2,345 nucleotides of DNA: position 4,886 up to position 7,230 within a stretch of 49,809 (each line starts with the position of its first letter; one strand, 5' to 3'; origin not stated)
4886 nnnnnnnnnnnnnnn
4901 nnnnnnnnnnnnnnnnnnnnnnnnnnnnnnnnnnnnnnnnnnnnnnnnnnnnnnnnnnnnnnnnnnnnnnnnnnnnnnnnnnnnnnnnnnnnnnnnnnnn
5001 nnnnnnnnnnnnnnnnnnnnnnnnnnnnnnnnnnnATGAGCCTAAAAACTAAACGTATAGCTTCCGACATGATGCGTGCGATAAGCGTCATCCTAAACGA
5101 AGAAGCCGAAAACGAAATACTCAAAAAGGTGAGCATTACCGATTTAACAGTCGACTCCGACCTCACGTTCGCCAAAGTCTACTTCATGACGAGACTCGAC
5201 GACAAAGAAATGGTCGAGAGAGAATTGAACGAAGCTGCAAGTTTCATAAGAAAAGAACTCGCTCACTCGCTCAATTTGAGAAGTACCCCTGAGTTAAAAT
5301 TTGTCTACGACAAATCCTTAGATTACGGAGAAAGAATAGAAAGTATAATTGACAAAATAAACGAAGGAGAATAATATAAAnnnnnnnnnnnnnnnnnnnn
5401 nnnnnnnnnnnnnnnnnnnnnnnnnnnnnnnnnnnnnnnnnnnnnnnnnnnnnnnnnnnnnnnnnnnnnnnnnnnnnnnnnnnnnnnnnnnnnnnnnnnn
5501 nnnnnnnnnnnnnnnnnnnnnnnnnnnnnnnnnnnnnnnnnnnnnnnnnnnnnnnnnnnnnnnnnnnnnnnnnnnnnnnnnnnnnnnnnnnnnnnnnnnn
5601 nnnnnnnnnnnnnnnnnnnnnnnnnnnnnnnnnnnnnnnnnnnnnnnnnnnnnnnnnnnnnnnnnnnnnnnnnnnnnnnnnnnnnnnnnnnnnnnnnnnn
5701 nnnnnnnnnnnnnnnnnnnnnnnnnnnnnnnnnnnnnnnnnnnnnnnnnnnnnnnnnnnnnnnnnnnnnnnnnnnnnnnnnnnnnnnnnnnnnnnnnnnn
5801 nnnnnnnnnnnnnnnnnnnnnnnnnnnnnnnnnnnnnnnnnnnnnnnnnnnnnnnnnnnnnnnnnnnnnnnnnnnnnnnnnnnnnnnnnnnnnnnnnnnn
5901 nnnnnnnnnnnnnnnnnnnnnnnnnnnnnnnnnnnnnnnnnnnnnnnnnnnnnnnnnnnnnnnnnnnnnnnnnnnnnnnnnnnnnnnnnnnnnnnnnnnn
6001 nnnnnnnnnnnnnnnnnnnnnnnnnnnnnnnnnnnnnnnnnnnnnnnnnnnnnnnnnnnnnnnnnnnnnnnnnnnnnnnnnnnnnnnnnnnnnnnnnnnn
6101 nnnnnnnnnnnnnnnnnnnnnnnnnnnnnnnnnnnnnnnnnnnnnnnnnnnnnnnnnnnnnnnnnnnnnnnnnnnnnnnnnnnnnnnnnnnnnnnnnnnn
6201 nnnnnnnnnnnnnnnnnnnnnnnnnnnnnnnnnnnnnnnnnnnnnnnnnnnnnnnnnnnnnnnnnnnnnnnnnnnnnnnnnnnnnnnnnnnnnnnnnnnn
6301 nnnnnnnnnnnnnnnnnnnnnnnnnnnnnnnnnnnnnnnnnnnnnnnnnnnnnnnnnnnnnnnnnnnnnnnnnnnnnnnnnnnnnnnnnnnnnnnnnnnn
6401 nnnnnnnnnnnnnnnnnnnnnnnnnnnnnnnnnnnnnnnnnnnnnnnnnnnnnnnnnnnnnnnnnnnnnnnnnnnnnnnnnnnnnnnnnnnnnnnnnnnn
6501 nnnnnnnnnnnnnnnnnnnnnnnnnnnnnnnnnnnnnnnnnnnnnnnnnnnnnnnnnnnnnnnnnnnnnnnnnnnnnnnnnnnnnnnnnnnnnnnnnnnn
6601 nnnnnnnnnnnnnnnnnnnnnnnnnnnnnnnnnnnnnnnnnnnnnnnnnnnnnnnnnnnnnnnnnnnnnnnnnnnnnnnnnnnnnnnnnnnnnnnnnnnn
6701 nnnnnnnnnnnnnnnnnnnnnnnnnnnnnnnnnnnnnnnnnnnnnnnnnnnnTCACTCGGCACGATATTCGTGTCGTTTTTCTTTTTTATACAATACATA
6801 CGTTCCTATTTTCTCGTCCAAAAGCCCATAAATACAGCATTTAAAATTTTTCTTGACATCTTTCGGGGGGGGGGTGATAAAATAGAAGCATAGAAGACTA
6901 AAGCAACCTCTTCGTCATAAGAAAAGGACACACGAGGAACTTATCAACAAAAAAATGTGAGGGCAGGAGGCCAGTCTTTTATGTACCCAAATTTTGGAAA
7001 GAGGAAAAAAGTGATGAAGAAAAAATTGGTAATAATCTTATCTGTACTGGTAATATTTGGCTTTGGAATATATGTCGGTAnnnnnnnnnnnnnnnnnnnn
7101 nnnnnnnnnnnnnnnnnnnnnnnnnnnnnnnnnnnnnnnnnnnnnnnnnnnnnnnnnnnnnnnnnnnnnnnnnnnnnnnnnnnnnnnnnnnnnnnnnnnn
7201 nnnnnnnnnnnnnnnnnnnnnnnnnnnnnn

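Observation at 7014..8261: Mix-and-match modular family of four anchored/secreted proteins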

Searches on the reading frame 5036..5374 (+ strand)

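Call 13: search_protein_families(library=pfam, proteins=[window:5036-5374:+], max_evalue=0.001)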
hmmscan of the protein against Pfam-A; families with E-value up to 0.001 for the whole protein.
window:5036-5374:+ (112 aa): 1 family
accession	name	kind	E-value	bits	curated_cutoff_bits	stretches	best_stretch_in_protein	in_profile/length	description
PF02033.23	RBFA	-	1.3e-27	96.6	34.7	1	4-105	1-105/105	Ribosome-binding factor A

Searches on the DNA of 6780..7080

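Call 54: search_rna_families(source=window, start=6780, end=7080, threshold=evalue, max_evalue=5)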
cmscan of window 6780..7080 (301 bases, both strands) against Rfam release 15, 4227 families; matches with E-value up to 5: 5.
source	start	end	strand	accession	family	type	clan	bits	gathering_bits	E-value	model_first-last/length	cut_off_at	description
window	6953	7058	-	RF01212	sn2524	Gene; snRNA; snoRNA; CD-box;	-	17.2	44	3.7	1-109/109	no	Small nucleolar RNA sn2524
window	7012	7066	-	RF01419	IsrR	Gene; antisense;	-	12.2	52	2.8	126-187/187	no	Antisense RNA which regulates isiA expression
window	7035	7080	+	RF01452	S_pombe_snR99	Gene; snRNA; snoRNA; HACA-box;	-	11.2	90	3.7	1-46/185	3'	small nucleolar RNA snR99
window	6809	6883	+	RF02147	MEG8_3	Gene; lncRNA;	-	11.1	40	2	1-66/66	no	Maternally expressed 8 exon 3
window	6877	7013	-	RF01946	KCNQ1OT1_1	Gene; lncRNA;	-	7.9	70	0.41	337-464/464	no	KCNQ1 overlapping transcript 1 conserved region 1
